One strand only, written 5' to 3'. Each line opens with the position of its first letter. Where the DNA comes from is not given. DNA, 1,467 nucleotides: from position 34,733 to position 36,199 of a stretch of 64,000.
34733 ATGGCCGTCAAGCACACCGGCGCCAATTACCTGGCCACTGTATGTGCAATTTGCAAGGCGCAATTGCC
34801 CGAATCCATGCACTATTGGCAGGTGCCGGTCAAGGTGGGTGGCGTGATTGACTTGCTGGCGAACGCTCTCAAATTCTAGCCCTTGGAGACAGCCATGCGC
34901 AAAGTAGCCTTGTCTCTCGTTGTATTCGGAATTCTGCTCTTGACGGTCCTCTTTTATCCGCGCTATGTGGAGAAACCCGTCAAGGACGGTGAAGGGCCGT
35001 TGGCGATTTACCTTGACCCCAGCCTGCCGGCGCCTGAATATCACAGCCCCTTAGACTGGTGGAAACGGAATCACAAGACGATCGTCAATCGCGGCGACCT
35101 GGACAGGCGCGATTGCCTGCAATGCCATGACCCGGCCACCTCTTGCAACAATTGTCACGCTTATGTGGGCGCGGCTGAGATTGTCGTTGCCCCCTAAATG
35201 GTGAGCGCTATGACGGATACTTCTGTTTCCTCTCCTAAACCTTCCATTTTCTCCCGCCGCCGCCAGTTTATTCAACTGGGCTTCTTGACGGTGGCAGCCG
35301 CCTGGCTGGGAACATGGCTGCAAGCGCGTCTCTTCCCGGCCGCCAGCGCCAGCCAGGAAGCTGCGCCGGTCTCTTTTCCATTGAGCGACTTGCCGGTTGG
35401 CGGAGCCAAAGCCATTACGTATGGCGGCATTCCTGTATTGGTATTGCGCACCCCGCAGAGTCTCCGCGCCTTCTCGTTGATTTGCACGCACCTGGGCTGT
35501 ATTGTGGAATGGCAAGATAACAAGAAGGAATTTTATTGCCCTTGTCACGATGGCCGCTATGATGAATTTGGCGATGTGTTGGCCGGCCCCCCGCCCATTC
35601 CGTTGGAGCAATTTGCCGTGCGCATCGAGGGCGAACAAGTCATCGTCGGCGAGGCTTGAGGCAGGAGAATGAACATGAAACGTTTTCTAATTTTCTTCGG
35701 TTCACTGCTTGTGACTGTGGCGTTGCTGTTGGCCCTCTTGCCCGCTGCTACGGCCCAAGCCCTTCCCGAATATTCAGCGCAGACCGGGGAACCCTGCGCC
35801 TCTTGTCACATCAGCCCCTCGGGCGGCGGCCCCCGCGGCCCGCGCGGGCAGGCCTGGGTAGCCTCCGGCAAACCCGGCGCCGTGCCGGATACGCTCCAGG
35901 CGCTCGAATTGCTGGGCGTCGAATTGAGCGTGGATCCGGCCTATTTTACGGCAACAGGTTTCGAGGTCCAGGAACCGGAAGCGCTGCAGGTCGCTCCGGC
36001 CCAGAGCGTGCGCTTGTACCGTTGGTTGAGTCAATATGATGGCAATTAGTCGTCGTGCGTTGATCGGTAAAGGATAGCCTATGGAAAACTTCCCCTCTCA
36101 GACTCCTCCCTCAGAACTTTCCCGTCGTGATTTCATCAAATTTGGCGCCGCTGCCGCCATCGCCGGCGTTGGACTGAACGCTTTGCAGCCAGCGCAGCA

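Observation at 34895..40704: Non-canonical respiratory module (diheme cyt c + TAT-Rieske + monoheme cyt c + PsrABC-like Mo/FeS/NrfD + small TM protein) in the position normally held by dsrJOP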

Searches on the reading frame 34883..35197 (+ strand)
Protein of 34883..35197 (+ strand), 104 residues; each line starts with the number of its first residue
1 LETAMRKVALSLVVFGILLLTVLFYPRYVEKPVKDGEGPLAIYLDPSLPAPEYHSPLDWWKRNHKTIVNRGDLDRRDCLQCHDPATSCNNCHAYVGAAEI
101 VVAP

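Call 3: search_protein_families(library=pfam, proteins=[window:34883-35197:+], max_evalue=0.01)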
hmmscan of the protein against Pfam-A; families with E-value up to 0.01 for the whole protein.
window:34883-35197:+ (104 aa): 0 families

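Call 4: search_protein_families(library=ncbifam, proteins=[window:34883-35197:+], max_evalue=0.01)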
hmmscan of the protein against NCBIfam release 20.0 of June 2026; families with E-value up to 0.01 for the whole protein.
window:34883-35197:+ (104 aa): 1 family
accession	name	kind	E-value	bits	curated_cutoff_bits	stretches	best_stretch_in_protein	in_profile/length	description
TIGR01905.1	paired_CXXCH_1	subfamily_domain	0.0022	17.9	25.2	0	75-89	6-20/41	doubled CXXCH domain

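Call 41: search_solved_structures(query=window:34883-35197:+, max_evalue=10, show_alignments=2)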
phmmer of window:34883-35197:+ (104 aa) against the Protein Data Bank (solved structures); distinct sequences matched with E-value up to 10: 0.

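Call 44: search_protein_families(library=pfam, proteins=[window:34883-35197:+], max_evalue=10)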
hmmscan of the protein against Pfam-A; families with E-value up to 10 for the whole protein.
window:34883-35197:+ (104 aa): 4 families
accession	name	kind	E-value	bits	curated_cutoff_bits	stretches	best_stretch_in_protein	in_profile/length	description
PF09699.15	Paired_CXXCH_1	-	0.019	15.1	20.6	1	75-87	6-18/41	Doubled CXXCH motif (Paired_CXXCH_1)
PF03802.19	CitX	-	0.077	13.2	25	1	64-90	117-145/165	Apo-citrate lyase phosphoribosyl-dephospho-CoA transferase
PF18509.6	MCR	-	1.3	9.1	30.4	1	82-98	11-30/30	Magnetochrome domain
PF16694.10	Cytochrome_P460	-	2.5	9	27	0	67-86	100-118/125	Cytochrome P460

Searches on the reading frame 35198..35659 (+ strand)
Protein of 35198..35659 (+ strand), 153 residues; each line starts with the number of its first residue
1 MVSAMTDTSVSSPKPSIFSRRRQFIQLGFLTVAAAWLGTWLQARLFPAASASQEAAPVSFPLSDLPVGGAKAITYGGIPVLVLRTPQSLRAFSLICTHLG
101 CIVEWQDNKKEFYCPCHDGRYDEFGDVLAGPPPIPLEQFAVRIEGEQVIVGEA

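Call 3: search_protein_families(library=pfam, proteins=[window:35198-35659:+], max_evalue=0.01)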
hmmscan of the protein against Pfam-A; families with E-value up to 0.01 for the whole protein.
window:35198-35659:+ (153 aa): 1 family
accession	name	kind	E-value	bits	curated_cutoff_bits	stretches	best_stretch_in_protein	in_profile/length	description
PF00355.32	Rieske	-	4.6e-13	49.3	20.3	1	62-139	8-87/88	Rieske [2Fe-2S] domain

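Call 4: search_protein_families(library=ncbifam, proteins=[window:35198-35659:+], max_evalue=0.01)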
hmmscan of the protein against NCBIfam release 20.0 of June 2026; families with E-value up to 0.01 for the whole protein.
window:35198-35659:+ (153 aa): 7 families
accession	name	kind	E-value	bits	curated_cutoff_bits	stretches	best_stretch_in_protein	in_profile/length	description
TIGR01416.1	Rieske_proteo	equivalog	2.8e-19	69.8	97.4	2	94-149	114-173/176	ubiquinol-cytochrome c reductase iron-sulfur subunit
NF045928.1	Cytb6fFeSPetC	equivalog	1e-18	67.4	250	1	82-149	92-161/179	cytochrome b6-f complex iron-sulfur subunit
NF010001.0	PRK13474.1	subfamily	3.3e-18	65.6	154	1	88-150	97-161/178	cytochrome b6-f complex iron-sulfur subunit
NF050121.1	bc1_QcrA_actin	exception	2.4e-08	33.9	275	1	89-146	240-300/319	cytochrome bc1 complex Rieske iron-sulfur subunit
TIGR02694.1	arsenite_ox_S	equivalog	4e-08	33.2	95.65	1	88-147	50-111/129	arsenate reductase (azurin) small subunit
NF041174.1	SDX_Thmprot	equivalog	1.4e-05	25.2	170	1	80-135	27-87/109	sulredoxin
NF007422.0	PRK09965.1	equivalog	0.0049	16.9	113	1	61-150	8-98/106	bifunctional 3-phenylpropionate/cinnamic acid dioxygenase ferredoxin subunit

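Call 25: find_homologous_proteins(query=window:35198-35659:+, max_evalue=0.00001)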
Query window:35198-35659:+ (153 aa): 627 proteins with E <= 0.00001 among 723 candidates; the best 120 are listed.
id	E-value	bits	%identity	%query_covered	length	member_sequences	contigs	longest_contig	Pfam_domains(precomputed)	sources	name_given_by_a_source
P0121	8.8e-96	337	100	97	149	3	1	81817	PF00355.33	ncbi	-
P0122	6.6e-89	314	90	97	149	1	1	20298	PF00355.33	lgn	-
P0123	6.7e-89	314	91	97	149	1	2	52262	PF00355.33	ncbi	-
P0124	1.3e-88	313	89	97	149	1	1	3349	PF00355.33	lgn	-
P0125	4.9e-87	308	89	97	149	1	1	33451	PF00355.33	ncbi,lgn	ncbi:MAG: Rieske (2Fe-2S) protein [Anaerolineales bacterium]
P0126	5.4e-87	308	89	97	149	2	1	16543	PF00355.33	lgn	-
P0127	6.4e-81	288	83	97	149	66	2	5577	PF00355.33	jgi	jgi:cytochrome b6-f complex iron-sulfur subunit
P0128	1.1e-79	284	81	97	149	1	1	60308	PF00355.33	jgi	-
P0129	4.8e-78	279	82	97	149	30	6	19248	PF00355.33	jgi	jgi:cytochrome b6-f complex iron-sulfur subunit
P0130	6.7e-78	278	79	97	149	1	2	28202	PF00355.33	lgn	-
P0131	1.6e-75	271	77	97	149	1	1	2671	PF00355.33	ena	-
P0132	2.1e-75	270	77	97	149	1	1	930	PF00355.33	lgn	-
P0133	2.5e-75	270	78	97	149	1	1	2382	PF00355.33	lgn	-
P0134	2.6e-75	270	78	97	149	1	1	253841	PF00355.33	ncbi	ncbi:MAG: ubiquinol-cytochrome c reductase iron-sulfur subunit [Chloroflexota bacterium]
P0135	2.6e-75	270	79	97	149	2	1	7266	PF00355.33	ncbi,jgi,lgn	jgi:cytochrome b6-f complex iron-sulfur subunit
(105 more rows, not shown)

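Call 38: search_solved_structures(query=window:35198-35659:+, max_evalue=0.001, show_alignments=2)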
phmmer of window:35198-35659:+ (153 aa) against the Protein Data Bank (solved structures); distinct sequences matched with E-value up to 0.001: 79 (the best 60 are shown).
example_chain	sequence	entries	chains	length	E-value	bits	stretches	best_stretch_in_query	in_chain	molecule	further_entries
8hn2_A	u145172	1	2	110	2.6e-21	80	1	61-151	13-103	Cytochrome b6-f complex iron-sulfur subunit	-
9rk4_A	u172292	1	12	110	1.1e-14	58.4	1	65-143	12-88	Similar to the Rieske Protein II of bc1 complex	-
2e74_D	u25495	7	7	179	2.1e-14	57.5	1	80-149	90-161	Cytochrome b6-f complex iron-sulfur subunit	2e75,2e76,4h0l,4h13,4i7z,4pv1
1vf5_D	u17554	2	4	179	2.9e-14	57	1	80-149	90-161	RIESKE IRON-SULFUR PROTEIN | Cytochrome b6-f complex iron-sulfur subunit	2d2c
3fou_A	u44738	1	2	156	5.4e-14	56.2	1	84-148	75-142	Quinol-cytochrome c reductase, Rieske iron-sulfur subunit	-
1nyk_A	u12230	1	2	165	6.1e-14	56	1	84-148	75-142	Rieske iron-sulfur protein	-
6kls_A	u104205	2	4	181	7e-14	55.8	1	91-151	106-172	Rieske-I iron sulfur protein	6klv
3azc_A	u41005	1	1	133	3.3e-13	53.6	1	76-140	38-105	Cytochrome b6-f complex iron-sulfur subunit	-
2zt9_D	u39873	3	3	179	1.3e-12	51.6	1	81-150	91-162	Cytochrome b6-f complex iron-sulfur subunit 1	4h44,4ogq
7r0w_D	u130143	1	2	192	5.4e-12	49.7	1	92-138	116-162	Rieske domain, PetC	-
7zxy_D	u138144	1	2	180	5.8e-12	49.6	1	92-138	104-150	Cytochrome b6-f complex iron-sulfur subunit 2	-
1q90_C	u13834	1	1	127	2.6e-11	47.5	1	77-137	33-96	Cytochrome B6-F complex iron-sulfur subunit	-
1rfs_A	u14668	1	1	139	3.6e-11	47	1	77-139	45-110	RIESKE PROTEIN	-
5xte_C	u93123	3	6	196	4.4e-11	46.7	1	95-146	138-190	Cytochrome b-c1 complex subunit Rieske, mitochondrial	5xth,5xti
7o37_E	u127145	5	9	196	4.4e-11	46.7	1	95-150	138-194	Cytochrome b-c1 complex subunit Rieske, mitochondrial | Cytochrome b-c1 complex subunit 9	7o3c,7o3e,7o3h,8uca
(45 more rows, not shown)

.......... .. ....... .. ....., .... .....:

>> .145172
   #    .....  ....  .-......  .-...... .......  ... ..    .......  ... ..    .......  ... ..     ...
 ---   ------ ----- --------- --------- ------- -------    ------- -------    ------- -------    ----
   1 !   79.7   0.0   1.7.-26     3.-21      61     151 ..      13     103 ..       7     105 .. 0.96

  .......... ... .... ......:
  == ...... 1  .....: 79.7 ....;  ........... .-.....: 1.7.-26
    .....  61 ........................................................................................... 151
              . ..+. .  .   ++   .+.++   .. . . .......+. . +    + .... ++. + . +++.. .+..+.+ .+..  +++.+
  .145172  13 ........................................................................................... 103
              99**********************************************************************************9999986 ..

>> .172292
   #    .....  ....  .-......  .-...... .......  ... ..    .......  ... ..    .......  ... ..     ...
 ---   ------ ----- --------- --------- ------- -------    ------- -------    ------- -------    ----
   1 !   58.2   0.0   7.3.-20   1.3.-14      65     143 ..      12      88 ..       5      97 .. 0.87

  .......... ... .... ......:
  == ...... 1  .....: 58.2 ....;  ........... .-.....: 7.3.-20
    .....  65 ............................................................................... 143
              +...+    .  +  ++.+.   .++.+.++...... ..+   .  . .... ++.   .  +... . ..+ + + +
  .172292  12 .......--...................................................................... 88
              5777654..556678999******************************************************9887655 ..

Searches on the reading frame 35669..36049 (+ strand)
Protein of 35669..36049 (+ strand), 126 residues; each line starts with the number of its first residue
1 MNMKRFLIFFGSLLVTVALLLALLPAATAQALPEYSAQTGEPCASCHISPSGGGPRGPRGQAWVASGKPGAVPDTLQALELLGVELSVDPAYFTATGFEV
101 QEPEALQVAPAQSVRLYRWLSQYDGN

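Call 3: search_protein_families(library=pfam, proteins=[window:35669-36049:+], max_evalue=0.01)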
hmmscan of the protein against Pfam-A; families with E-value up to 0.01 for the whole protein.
window:35669-36049:+ (126 aa): 0 families

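Call 4: search_protein_families(library=ncbifam, proteins=[window:35669-36049:+], max_evalue=0.01)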
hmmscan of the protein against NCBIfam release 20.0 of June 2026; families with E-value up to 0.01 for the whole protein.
window:35669-36049:+ (126 aa): 0 families

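Call 42: search_solved_structures(query=window:35669-36049:+, max_evalue=10, show_alignments=2)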
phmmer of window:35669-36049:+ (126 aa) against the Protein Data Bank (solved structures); distinct sequences matched with E-value up to 10: 6.
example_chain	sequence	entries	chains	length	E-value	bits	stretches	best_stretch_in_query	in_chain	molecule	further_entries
6qvm_A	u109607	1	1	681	0.36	14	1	15-53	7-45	Multiheme cytochrome cf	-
7zs0_A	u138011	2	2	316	1.1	12.5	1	42-104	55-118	Hypothetical (Diheme) protein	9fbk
7zs1_A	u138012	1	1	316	1.1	12.5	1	42-104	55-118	Hypothetical (Diheme) protein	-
7zs2_A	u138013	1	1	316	1.1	12.5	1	42-104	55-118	Hypothetical (Diheme) protein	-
9fpc_A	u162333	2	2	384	1.3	12.2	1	50-106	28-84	Cobn protein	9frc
8e5f_A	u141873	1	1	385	2.2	11.5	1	13-54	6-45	c-type cytochrome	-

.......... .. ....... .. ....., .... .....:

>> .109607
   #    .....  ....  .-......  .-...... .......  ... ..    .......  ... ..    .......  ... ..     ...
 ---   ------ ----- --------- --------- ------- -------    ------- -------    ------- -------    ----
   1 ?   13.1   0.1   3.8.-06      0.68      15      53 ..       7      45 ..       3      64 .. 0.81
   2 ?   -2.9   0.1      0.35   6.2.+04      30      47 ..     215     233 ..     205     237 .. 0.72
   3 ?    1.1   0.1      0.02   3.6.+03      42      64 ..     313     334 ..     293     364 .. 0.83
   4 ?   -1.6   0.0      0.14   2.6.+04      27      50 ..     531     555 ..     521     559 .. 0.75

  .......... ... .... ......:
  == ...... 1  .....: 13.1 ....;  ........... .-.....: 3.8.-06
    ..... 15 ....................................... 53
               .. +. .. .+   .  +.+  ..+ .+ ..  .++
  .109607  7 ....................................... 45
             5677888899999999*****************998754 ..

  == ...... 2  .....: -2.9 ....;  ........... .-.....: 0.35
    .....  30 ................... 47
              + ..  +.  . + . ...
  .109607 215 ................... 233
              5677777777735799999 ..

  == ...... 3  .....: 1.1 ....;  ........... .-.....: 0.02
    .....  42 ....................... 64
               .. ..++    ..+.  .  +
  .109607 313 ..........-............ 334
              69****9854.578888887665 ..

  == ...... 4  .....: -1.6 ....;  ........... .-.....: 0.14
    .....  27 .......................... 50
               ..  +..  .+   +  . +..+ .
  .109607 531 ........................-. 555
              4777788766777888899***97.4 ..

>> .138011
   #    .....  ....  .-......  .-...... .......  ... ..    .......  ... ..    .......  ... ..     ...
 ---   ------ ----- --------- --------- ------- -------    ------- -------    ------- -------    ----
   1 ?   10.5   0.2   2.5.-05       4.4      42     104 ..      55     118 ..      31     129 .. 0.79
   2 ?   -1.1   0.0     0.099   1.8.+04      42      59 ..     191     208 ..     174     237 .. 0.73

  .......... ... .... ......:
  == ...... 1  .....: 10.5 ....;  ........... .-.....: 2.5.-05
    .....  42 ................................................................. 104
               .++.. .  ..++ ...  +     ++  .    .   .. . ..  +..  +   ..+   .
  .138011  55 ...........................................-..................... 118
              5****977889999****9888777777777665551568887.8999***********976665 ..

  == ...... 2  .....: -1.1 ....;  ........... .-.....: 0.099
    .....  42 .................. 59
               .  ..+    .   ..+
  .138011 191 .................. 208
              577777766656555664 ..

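Call 44: search_protein_families(library=pfam, proteins=[window:35669-36049:+], max_evalue=10)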
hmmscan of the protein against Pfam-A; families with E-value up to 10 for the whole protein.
window:35669-36049:+ (126 aa): 2 families
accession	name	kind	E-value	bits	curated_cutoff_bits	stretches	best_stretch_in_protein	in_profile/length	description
PF00695.24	vMSA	-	0.039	13.4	29.1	1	1-52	296-351/447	Major surface antigen from hepadnavirus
PF08139.17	LPAM_1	-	5.3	8.1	20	1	3-15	1-13/18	Prokaryotic membrane lipoprotein lipid attachment site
